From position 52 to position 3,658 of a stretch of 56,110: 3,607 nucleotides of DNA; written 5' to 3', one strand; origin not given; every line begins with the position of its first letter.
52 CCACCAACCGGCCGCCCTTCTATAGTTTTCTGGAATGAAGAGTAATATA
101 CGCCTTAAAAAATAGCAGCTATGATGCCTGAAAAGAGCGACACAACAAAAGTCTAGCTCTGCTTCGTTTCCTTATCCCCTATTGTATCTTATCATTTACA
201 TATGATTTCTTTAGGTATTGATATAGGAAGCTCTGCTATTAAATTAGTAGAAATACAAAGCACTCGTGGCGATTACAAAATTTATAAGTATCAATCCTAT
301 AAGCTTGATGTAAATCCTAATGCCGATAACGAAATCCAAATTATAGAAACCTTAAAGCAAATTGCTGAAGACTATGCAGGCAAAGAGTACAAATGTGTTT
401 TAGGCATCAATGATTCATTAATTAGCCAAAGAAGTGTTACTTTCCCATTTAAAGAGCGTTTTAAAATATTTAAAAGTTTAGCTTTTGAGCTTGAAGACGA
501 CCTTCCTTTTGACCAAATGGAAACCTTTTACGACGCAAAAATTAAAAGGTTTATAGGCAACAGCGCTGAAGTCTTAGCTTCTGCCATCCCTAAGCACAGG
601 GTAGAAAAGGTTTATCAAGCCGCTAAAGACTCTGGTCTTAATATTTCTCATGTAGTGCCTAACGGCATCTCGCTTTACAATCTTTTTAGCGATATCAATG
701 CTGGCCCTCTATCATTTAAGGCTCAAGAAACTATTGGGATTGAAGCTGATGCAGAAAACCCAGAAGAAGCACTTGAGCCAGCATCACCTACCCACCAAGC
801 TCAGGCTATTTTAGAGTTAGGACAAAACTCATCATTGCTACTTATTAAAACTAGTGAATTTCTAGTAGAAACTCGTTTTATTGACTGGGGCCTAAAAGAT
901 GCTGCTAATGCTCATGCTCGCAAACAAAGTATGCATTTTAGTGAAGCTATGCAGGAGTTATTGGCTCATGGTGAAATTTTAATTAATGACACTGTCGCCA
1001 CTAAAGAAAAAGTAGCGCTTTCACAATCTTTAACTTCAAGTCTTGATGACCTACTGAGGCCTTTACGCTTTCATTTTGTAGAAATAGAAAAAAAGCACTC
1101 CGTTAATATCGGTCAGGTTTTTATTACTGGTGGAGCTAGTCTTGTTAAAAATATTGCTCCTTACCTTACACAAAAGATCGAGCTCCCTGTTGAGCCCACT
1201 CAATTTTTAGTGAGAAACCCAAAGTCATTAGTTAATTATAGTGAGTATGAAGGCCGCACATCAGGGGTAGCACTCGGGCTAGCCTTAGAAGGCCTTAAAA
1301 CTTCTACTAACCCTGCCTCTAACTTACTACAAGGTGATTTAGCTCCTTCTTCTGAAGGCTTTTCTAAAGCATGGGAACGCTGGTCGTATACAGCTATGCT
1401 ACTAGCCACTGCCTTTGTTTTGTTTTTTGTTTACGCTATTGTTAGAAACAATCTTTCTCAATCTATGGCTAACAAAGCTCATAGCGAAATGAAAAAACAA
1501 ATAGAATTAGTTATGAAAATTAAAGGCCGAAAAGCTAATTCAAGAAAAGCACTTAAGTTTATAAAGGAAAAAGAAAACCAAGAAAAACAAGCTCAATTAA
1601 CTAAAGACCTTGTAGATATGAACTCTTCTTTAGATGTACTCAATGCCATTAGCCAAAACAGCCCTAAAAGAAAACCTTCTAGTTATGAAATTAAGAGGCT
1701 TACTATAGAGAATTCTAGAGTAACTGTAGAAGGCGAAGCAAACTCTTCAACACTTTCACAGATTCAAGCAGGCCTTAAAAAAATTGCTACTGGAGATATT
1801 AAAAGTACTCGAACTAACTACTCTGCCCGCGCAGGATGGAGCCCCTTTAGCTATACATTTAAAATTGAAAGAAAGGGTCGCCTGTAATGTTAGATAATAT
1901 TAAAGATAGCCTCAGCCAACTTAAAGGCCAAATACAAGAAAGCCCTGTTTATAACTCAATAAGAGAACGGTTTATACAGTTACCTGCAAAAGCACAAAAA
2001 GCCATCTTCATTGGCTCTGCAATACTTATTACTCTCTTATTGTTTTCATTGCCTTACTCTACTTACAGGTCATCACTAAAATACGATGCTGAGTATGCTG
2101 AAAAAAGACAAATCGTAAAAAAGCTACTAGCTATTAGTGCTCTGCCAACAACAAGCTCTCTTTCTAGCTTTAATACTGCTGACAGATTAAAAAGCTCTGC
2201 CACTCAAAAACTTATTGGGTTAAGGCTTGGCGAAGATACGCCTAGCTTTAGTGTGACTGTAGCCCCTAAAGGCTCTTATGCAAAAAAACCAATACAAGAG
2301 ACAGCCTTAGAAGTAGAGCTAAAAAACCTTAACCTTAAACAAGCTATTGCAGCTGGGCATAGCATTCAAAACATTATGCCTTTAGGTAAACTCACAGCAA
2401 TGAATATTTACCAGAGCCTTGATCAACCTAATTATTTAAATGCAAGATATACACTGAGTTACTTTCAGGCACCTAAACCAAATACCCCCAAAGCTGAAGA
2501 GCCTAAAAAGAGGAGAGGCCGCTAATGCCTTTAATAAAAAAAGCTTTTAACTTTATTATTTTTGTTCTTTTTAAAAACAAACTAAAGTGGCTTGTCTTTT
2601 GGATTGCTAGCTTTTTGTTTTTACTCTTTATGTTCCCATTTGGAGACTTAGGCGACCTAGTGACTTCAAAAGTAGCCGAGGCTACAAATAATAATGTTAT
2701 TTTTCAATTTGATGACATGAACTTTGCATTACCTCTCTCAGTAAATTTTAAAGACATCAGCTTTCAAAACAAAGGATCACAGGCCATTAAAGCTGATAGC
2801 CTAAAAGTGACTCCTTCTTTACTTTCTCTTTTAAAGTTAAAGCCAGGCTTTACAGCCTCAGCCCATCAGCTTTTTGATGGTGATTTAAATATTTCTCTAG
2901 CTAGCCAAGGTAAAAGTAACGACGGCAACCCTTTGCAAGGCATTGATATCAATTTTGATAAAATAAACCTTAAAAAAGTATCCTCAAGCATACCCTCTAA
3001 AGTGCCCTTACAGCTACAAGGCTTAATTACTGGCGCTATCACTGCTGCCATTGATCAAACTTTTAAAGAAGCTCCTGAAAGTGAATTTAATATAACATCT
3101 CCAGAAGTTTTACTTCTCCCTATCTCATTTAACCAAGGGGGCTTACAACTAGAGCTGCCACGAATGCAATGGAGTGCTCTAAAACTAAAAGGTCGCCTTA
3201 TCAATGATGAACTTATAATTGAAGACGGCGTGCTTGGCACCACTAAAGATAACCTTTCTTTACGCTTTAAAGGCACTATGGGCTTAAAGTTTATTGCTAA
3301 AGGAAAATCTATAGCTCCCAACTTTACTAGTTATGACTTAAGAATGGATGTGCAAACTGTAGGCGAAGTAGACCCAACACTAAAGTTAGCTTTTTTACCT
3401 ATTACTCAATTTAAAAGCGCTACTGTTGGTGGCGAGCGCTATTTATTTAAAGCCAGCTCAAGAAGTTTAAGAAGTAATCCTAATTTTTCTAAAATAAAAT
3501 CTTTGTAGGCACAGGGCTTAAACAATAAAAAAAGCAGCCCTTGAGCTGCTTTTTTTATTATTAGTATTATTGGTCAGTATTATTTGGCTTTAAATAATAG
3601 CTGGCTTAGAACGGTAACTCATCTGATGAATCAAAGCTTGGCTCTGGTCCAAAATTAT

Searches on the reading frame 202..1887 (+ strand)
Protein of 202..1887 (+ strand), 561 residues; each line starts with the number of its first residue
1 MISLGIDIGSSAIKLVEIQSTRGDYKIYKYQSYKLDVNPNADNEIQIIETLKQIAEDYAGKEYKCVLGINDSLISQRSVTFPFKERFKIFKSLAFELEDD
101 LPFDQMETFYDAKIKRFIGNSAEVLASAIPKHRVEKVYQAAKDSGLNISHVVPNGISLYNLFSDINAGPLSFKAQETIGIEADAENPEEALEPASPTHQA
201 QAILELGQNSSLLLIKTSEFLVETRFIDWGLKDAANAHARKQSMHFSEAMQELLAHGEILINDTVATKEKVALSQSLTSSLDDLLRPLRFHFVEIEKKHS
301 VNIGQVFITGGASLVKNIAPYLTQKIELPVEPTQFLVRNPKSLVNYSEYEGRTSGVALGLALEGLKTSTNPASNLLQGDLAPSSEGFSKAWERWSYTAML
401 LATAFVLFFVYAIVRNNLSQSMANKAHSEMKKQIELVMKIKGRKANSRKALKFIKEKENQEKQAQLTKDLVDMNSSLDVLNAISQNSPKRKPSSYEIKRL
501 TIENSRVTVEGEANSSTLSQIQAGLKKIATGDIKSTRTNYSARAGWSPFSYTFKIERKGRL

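Call 63: search_protein_families(library=pfam, proteins=[window:202-1887:+], max_evalue=0.00001)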
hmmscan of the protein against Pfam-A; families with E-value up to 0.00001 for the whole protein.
window:202-1887:+ (561 aa): 1 family
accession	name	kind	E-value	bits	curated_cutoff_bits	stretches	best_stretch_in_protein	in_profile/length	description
PF11104.14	PilM_2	-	4.4e-12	46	27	1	5-148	1-152/340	Type IV pilus assembly protein PilM;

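Call 94: search_protein_families(library=ncbifam, proteins=[window:202-1887:+], max_evalue=0.00001)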
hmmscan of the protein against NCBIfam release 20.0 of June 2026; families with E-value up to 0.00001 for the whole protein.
window:202-1887:+ (561 aa): 3 families
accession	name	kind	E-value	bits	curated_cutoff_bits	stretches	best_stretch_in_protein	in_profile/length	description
TIGR01175.1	pilM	subfamily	1.8e-17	63.4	133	1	3-364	5-347/348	type IV pilus assembly protein PilM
NF045709.1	Amuc_1101_fam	equivalog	1.8e-12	46.9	650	1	5-163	9-170/608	Amuc_1101 family PilM-like pilus complex protein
TIGR01709.2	typeII_sec_gspL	equivalog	1.7e-07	30.7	65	1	366-497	219-341/392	type II secretion system protein GspL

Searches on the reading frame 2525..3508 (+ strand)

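Call 83: search_protein_families(library=pfam, proteins=[window:2525-3508:+], max_evalue=0.0001)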
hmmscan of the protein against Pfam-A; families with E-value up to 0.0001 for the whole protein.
window:2525-3508:+ (327 aa): 0 families

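Call 85: search_protein_families(library=ncbifam, proteins=[window:2525-3508:+], max_evalue=0.001)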
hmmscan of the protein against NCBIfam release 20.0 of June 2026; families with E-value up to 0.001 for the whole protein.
window:2525-3508:+ (327 aa): 1 family
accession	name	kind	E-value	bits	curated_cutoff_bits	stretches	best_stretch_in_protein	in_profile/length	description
TIGR04411.1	T2SS_GspN_Lepto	equivalog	5.5e-20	72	50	1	26-255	13-226/280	type II secretion system protein GspN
